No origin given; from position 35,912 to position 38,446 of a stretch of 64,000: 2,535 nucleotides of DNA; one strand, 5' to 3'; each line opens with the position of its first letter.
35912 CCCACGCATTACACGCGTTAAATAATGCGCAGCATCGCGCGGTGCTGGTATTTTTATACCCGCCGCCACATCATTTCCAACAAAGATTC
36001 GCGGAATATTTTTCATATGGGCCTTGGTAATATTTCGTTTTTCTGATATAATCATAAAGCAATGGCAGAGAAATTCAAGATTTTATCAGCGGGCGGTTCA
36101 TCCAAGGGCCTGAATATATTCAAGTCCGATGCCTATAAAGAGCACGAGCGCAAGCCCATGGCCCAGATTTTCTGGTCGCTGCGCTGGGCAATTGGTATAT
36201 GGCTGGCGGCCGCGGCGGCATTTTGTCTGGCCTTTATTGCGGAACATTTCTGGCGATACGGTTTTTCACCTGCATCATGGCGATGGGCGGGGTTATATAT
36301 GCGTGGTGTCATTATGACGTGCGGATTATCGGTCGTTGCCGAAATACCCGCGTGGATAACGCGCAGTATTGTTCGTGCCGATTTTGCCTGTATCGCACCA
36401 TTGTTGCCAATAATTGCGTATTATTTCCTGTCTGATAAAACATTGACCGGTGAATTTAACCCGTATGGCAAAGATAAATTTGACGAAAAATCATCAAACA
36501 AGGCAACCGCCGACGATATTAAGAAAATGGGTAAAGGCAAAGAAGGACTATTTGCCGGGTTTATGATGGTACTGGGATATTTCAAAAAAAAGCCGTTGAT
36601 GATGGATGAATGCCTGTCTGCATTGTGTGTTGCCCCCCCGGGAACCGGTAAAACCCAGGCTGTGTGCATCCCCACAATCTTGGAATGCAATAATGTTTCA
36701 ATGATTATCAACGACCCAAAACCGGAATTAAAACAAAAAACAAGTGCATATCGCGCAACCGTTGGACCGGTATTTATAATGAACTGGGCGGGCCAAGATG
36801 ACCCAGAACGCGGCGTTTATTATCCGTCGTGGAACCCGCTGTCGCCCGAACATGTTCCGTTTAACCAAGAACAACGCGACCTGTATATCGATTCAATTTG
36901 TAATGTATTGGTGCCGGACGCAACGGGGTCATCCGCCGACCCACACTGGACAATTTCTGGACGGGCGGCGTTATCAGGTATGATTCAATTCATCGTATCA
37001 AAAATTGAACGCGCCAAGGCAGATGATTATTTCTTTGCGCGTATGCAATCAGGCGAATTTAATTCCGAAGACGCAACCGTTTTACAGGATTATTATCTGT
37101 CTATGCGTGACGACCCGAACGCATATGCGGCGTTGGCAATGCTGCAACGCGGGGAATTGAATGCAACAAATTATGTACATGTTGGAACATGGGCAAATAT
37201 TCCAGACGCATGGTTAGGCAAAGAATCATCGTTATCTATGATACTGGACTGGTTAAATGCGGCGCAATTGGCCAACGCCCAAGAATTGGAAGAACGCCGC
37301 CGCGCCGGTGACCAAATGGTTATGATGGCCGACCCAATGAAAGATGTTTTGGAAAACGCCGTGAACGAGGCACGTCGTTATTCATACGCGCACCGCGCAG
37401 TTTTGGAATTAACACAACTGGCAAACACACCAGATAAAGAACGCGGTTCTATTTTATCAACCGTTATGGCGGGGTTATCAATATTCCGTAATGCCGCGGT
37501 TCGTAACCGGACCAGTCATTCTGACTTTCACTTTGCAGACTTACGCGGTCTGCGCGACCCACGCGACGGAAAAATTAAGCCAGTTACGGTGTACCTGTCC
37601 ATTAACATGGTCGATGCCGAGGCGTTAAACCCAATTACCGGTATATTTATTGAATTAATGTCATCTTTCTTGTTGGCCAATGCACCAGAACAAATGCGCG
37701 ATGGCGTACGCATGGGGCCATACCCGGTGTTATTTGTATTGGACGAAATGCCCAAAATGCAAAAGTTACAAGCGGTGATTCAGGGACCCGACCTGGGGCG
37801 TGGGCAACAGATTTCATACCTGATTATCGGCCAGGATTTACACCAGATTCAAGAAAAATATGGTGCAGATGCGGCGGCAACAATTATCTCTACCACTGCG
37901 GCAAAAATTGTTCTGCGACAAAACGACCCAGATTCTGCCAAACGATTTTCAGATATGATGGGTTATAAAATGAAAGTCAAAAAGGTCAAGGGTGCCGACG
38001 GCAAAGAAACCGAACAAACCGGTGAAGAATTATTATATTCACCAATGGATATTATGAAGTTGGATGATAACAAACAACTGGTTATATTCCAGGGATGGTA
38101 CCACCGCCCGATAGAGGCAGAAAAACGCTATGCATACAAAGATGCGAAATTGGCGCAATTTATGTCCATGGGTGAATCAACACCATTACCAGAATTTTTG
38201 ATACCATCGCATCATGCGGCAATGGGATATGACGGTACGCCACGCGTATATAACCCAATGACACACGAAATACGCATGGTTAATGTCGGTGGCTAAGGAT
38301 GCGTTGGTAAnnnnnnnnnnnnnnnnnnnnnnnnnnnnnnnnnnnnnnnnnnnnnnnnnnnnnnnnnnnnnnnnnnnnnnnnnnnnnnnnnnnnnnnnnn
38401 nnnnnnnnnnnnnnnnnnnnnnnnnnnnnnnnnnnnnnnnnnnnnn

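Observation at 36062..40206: Stand-alone VirD4/TraG coupling-protein gene co-operonic with two lipoproteins, one LpoB-like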

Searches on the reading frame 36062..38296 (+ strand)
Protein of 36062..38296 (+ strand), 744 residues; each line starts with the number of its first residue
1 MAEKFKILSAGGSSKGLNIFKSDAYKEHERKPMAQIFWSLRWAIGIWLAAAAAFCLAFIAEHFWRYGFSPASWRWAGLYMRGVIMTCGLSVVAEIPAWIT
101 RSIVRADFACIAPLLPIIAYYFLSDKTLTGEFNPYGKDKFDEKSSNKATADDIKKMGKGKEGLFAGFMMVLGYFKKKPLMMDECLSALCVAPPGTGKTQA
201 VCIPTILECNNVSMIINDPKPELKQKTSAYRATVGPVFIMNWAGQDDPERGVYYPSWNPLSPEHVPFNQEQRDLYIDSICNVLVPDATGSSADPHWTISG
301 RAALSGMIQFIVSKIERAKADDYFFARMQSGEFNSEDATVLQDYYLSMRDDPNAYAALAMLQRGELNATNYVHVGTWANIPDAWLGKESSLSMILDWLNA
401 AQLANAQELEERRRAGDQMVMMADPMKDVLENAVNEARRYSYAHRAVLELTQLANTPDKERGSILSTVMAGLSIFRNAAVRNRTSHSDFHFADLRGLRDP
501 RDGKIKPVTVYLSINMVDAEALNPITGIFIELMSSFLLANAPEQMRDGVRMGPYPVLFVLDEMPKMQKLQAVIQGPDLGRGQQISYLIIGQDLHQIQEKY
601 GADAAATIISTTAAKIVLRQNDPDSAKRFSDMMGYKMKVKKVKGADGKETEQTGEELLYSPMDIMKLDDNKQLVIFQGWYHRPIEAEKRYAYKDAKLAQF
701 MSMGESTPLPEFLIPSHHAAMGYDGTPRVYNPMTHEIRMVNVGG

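Call 3: search_protein_families(library=pfam, proteins=[window:36062-38296:+], max_evalue=0.1)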
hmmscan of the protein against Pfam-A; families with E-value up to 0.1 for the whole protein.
window:36062-38296:+ (744 aa): 5 families
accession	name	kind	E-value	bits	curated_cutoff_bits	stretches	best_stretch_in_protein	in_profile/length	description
PF02534.20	T4SS-DNA_transf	-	1.3e-50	173.1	20.1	2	428-697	190-451/468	Type IV secretory system Conjugative DNA transfer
PF12696.13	TraG-D_C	-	8.5e-19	68.2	22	1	555-668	1-125/126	TraM recognition site of TraD and TraG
PF10412.15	TrwB_AAD_bind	-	1.8e-17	63.7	20.5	1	507-636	205-326/387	Type IV secretion-system coupling protein DNA-binding domain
PF00270.35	DEAD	-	0.027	14.7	26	0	186-223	16-57/167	DEAD/DEAH box helicase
PF01654.22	Cyt_bd_oxida_I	-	0.038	13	26.2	1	15-105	296-365/418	Cytochrome bd terminal oxidase subunit I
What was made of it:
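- On Type IV coupling protein (VirD4/TraG/TrwB): PF02534 at 1.3e-50, PF12696 at 8.5e-19 and PF10412 at 1.8e-17 (call 3).
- Checked: Protein 1 matches T4SS-DNA_transf (1.3e-50), TraG-D_C (8.5e-19) and TrwB_AAD_bind (1.8e-17) (call 3).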

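Call 4: search_protein_families(library=ncbifam, proteins=[window:36062-38296:+], max_evalue=0.1)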
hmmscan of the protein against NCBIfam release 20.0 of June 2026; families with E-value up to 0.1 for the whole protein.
window:36062-38296:+ (744 aa): 11 families
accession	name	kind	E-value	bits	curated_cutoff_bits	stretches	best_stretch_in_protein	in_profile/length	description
NF045973.1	conju_CD1115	equivalog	1.4e-41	142.8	250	2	415-689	180-433/442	VirD4-like conjugal transfer protein, CD1115 family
NF010450.0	PRK13876.1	subfamily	3.4e-28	98.3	674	2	452-701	311-553/667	IncP-type conjugal transfer protein TraG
NF010472.0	PRK13897.1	equivalog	2.3e-25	89.3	728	2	452-638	319-490/657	type IV secretion system component VirD4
NF010453.0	PRK13880.1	subfamily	5.4e-24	84.3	586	2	420-651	306-535/630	conjugal transfer coupling protein TraG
NF010424.0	PRK13850.1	equivalog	3e-20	72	681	2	470-711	320-549/670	type IV secretion system ATPase VirD4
TIGR02759.1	TraD_Ftype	equivalog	1.2e-10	40.8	521.35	1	509-678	370-540/566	type IV conjugative transfer system coupling protein TraD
NF010394.0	PRK13822.1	subfamily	4.2e-09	35.7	443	1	519-678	447-610/643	conjugal transfer coupling protein TraG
TIGR02767.1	TraG-Ti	equivalog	8.7e-07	28.1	686.2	1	555-678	466-597/623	Ti-type conjugative transfer system protein TraG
NF041326.1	Bacteroid_MobC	subfamily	0.00018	20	900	1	558-643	460-543/655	conjugal transfer protein MobC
TIGR03743.1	SXT_TraD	subfamily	0.0035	15.8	366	1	554-653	486-584/636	conjugative transfer system coupling protein TraD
NF010254.0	PRK13700.1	subfamily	0.01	14.3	1221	0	510-641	382-505/735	F-type conjugal transfer protein TraD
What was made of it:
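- On Curated T4CP subfamilies (Ti VirD4, IncP TraG, F TraD, CD1115 and others): The best is CD1115 at 142.8 bits against a cut-off of 250; all others are far below their cut-offs (call 4).
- Closest known: VirD4/TraG/TrwB/Cagbeta type IV coupling proteins of conjugative and effector T4SSs. Different: It is below the cut-off of every curated subfamily (call 4).
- It falls below the cut-offs of all curated T4CP subfamilies (call 4).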

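Call 10: find_homologous_proteins(query=window:36062-38296:+, max_evalue=1e-10)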
Query window:36062-38296:+ (744 aa): 1375 proteins with E <= 1e-10 among 8000 candidates; the best 120 are listed.
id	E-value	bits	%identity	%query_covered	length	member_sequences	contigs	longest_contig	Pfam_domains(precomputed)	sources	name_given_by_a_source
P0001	0.0e+0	1724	100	100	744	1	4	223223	PF10412.16,PF02534.21,PF12696.14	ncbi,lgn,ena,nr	ncbi:MAG: type IV secretory system conjugative DNA transfer family protein [Alphaproteobacteria bact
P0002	0.0e+0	1432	82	100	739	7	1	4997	PF10412.16,PF02534.21,PF12696.14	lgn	-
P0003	0.0e+0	1407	81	100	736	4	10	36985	PF10412.16,PF02534.21,PF12696.14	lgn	-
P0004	0.0e+0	1405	80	99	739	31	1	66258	PF10412.16,PF02534.21,PF12696.14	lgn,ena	-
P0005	0.0e+0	1395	81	99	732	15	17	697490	PF10412.16,PF02534.21,PF12696.14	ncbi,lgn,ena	-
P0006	0.0e+0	1395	80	99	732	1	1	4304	PF10412.16,PF02534.21,PF12696.14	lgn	-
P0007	0.0e+0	1395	81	99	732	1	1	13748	PF10412.16,PF02534.21,PF12696.14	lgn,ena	-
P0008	0.0e+0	1393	81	99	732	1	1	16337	PF10412.16,PF02534.21,PF12696.14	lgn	-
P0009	0.0e+0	1393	81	99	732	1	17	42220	PF10412.16,PF02534.21,PF12696.14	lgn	-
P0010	0.0e+0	1392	79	100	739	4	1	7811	PF10412.16,PF02534.21,PF12696.14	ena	-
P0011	0.0e+0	1392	80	99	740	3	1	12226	PF10412.16,PF02534.21,PF12696.14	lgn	-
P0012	0.0e+0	1391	81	99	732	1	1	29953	PF10412.16,PF02534.21,PF12696.14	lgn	-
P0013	0.0e+0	1391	81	99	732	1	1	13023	PF10412.16,PF02534.21,PF12696.14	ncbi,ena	-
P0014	0.0e+0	1390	81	99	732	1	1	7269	PF10412.16,PF02534.21,PF12696.14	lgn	-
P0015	0.0e+0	1389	81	99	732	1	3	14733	PF10412.16,PF02534.21,PF12696.14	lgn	-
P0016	0.0e+0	1387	81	99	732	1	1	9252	PF10412.16,PF02534.21,PF12696.14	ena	-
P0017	0.0e+0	1387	81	99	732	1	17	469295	PF10412.16,PF02534.21,PF12696.14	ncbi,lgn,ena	-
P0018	0.0e+0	1387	79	100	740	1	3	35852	PF10412.16,PF02534.21,PF12696.14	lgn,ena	-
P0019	0.0e+0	1386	79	99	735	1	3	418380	PF10412.16,PF02534.21,PF12696.14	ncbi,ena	-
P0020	0.0e+0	1386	80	99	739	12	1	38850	PF10412.16,PF02534.21,PF12696.14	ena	-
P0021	0.0e+0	1386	79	99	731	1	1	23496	PF10412.16,PF02534.21,PF12696.14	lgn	-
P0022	0.0e+0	1386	80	99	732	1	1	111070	PF10412.16,PF02534.21,PF12696.14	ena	-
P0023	0.0e+0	1386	81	99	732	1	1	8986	PF10412.16,PF02534.21,PF12696.14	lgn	-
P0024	0.0e+0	1385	81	99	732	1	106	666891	PF10412.16,PF02534.21,PF12696.14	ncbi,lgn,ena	-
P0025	0.0e+0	1385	81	99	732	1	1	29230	PF10412.16,PF02534.21,PF12696.14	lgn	-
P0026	0.0e+0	1385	81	99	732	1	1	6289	PF10412.16,PF02534.21,PF12696.14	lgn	-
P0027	0.0e+0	1385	80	99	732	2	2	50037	PF10412.16,PF02534.21,PF12696.14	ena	-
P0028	0.0e+0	1385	81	99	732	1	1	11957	PF10412.16,PF02534.21,PF12696.14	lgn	-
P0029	0.0e+0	1385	80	99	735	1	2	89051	PF10412.16,PF02534.21,PF12696.14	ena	-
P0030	0.0e+0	1385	80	99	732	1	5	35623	PF10412.16,PF02534.21,PF12696.14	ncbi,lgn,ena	-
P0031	0.0e+0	1384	80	99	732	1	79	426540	PF10412.16,PF02534.21,PF12696.14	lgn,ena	-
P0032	0.0e+0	1384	80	99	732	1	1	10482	PF10412.16,PF02534.21,PF12696.14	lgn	-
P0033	0.0e+0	1384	81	99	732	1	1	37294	PF10412.16,PF02534.21,PF12696.14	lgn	-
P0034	0.0e+0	1384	80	99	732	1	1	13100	PF10412.16,PF02534.21,PF12696.14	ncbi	-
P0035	0.0e+0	1384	80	99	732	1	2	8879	PF10412.16,PF02534.21,PF12696.14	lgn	-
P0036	0.0e+0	1384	80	99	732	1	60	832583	PF10412.16,PF02534.21,PF12696.14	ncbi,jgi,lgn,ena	-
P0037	0.0e+0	1384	80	99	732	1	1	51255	PF10412.16,PF02534.21,PF12696.14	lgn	-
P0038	0.0e+0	1384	80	99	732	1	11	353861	PF10412.16,PF02534.21,PF12696.14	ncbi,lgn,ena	-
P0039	0.0e+0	1384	79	99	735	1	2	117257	PF10412.16,PF02534.21,PF12696.14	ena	-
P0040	0.0e+0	1383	80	99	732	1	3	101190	PF10412.16,PF02534.21,PF12696.14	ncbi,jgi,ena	-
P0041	0.0e+0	1383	80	99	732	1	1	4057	PF10412.16,PF02534.21,PF12696.14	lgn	-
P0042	0.0e+0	1383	80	99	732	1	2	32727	PF10412.16,PF02534.21,PF12696.14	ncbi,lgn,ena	-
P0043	0.0e+0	1383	79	100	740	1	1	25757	PF10412.16,PF02534.21,PF12696.14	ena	-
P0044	0.0e+0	1383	79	99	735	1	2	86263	PF10412.16,PF02534.21,PF12696.14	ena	-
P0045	0.0e+0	1383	80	99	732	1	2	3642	PF10412.16,PF02534.21,PF12696.14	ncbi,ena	-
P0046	0.0e+0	1383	79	99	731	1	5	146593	PF10412.16,PF02534.21,PF12696.14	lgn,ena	-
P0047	0.0e+0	1382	80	99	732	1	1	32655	PF10412.16,PF02534.21,PF12696.14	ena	-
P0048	0.0e+0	1382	79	99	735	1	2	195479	PF10412.16,PF02534.21,PF12696.14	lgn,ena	-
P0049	0.0e+0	1382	80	99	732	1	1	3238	PF10412.16,PF02534.21,PF12696.14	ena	-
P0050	0.0e+0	1382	80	99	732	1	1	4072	PF10412.16,PF02534.21,PF12696.14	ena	-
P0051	0.0e+0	1382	80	99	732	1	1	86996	PF10412.16,PF02534.21,PF12696.14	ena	-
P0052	0.0e+0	1382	80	99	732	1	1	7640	PF10412.16,PF02534.21,PF12696.14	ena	-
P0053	0.0e+0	1382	80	99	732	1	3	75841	PF10412.16,PF02534.21,PF12696.14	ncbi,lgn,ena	-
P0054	0.0e+0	1381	81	99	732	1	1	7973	PF10412.16,PF02534.21,PF12696.14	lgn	-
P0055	0.0e+0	1381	79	100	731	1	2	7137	PF10412.16,PF02534.21,PF12696.14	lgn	-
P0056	0.0e+0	1381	79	99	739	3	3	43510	PF10412.16,PF02534.21,PF12696.14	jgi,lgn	-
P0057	0.0e+0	1381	79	99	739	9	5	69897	PF10412.16,PF02534.21,PF12696.14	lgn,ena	-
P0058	0.0e+0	1381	79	99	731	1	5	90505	PF10412.16,PF02534.21,PF12696.14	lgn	-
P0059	0.0e+0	1379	78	99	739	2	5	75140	PF10412.16,PF02534.21,PF12696.14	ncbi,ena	-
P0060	0.0e+0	1379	79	99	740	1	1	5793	PF10412.16,PF02534.21,PF12696.14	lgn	-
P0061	0.0e+0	1379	79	99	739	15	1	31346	PF10412.16,PF02534.21,PF12696.14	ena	-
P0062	0.0e+0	1378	79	100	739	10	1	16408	PF10412.16,PF02534.21,PF12696.14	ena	-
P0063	0.0e+0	1378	80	99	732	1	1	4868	PF10412.16,PF02534.21,PF12696.14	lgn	-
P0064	0.0e+0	1377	79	99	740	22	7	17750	PF10412.16,PF02534.21,PF12696.14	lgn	-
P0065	0.0e+0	1374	79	99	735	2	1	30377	PF10412.16,PF02534.21,PF12696.14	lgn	-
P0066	0.0e+0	1374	79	99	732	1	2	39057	PF10412.16,PF02534.21,PF12696.14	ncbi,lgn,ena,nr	ncbi:MAG: type IV secretory system conjugative DNA transfer family protein [Alphaproteobacteria bact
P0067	0.0e+0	1373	80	99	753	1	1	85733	PF10412.16,PF02534.21,PF12696.14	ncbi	-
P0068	0.0e+0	1373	79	99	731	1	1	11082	PF10412.16,PF02534.21,PF12696.14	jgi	-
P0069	0.0e+0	1372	78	99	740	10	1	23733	PF10412.16,PF02534.21,PF12696.14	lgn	-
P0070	0.0e+0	1370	80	99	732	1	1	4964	PF10412.16,PF02534.21,PF12696.14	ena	-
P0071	0.0e+0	1366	79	99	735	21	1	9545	PF10412.16,PF02534.21,PF12696.14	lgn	-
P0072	0.0e+0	1365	78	99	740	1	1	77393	PF10412.16,PF02534.21,PF12696.14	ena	-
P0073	0.0e+0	1364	78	99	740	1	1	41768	PF10412.16,PF02534.21,PF12696.14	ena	-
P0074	0.0e+0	1363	78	99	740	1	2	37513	PF10412.16,PF02534.21,PF12696.14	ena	-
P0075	0.0e+0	1363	78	99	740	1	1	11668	PF10412.16,PF02534.21,PF12696.14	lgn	-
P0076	0.0e+0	1362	80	98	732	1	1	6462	PF10412.16,PF02534.21,PF12696.14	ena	-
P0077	0.0e+0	1361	79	99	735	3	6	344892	PF10412.16,PF02534.21,PF12696.14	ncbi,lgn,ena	-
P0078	0.0e+0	1361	78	99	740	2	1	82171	PF10412.16,PF02534.21,PF12696.14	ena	-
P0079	0.0e+0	1360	78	99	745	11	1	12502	PF10412.16,PF02534.21,PF12696.14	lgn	-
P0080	0.0e+0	1360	78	99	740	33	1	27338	PF10412.16,PF02534.21,PF12696.14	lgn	-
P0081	0.0e+0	1360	78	99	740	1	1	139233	PF10412.16,PF02534.21,PF12696.14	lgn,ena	-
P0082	0.0e+0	1360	79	99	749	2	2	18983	PF10412.16,PF02534.21,PF12696.14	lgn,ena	-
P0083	0.0e+0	1359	78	99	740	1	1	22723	PF10412.16,PF02534.21,PF12696.14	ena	-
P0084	0.0e+0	1358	78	99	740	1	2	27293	PF10412.16,PF02534.21,PF12696.14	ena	-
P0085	0.0e+0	1357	77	99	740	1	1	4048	PF10412.16,PF02534.21,PF12696.14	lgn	-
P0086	0.0e+0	1356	77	99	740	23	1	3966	PF10412.16,PF02534.21,PF12696.14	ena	-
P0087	0.0e+0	1356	77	99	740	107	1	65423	PF10412.16,PF02534.21,PF12696.14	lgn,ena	-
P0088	0.0e+0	1356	78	99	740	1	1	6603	PF10412.16,PF02534.21,PF12696.14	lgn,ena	-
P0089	0.0e+0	1356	78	99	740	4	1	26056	PF10412.16,PF02534.21,PF12696.14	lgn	-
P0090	0.0e+0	1355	78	99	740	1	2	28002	PF10412.16,PF02534.21,PF12696.14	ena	-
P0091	0.0e+0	1355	78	99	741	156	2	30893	PF10412.16,PF02534.21,PF12696.14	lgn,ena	-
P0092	0.0e+0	1355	77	100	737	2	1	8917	PF10412.16,PF02534.21,PF12696.14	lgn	-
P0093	0.0e+0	1355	78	99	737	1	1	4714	PF10412.16,PF02534.21,PF12696.14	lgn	-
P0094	0.0e+0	1353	78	99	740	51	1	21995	PF10412.16,PF02534.21,PF12696.14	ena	-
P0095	0.0e+0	1353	78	99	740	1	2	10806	PF10412.16,PF02534.21,PF12696.14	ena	-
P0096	0.0e+0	1352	77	99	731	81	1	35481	PF10412.16,PF02534.21,PF12696.14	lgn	-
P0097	0.0e+0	1352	77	99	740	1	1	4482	PF10412.16,PF02534.21,PF12696.14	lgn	-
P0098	0.0e+0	1352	78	99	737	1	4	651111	PF10412.16,PF02534.21,PF12696.14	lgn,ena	-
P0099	0.0e+0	1352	77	99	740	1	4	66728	PF10412.16,PF02534.21,PF12696.14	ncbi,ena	-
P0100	0.0e+0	1351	77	99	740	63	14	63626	PF10412.16,PF02534.21,PF12696.14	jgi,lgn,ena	-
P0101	0.0e+0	1351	77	99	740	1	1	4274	PF10412.16,PF02534.21,PF12696.14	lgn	-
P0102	0.0e+0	1350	78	100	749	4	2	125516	PF10412.16,PF02534.21,PF12696.14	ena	-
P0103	0.0e+0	1349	78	99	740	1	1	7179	PF10412.16,PF02534.21,PF12696.14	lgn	-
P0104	0.0e+0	1349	78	99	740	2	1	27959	PF10412.16,PF02534.21,PF12696.14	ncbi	-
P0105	0.0e+0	1347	78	99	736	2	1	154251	PF10412.16,PF02534.21,PF12696.14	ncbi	-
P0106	0.0e+0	1347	77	99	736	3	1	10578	PF10412.16,PF02534.21,PF12696.14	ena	-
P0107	0.0e+0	1346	77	99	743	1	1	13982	PF10412.16,PF02534.21,PF12696.14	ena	-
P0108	0.0e+0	1346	77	99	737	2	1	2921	PF10412.16,PF02534.21,PF12696.14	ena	-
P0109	0.0e+0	1346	77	99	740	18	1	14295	PF10412.16,PF02534.21,PF12696.14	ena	-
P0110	0.0e+0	1346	76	99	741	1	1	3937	PF10412.16,PF02534.21,PF12696.14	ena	-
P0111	0.0e+0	1344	78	99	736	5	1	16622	PF10412.16,PF02534.21,PF12696.14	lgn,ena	-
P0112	0.0e+0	1343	78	99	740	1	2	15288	PF10412.16,PF02534.21,PF12696.14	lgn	-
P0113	0.0e+0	1343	77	99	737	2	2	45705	PF10412.16,PF02534.21,PF12696.14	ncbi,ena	-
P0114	0.0e+0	1342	76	100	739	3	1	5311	PF10412.16,PF02534.21,PF12696.14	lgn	-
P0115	0.0e+0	1342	77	99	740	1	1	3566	PF10412.16,PF02534.21,PF12696.14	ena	-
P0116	0.0e+0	1341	77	99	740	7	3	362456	PF10412.16,PF02534.21,PF12696.14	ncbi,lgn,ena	-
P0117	0.0e+0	1341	77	99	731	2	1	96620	PF10412.16,PF02534.21,PF12696.14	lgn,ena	-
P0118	0.0e+0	1341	78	99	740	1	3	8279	PF10412.16,PF02534.21,PF12696.14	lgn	-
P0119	0.0e+0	1340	78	99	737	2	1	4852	PF10412.16,PF02534.21,PF12696.14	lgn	-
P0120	0.0e+0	1340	77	99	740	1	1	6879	PF10412.16,PF02534.21,PF12696.14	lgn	-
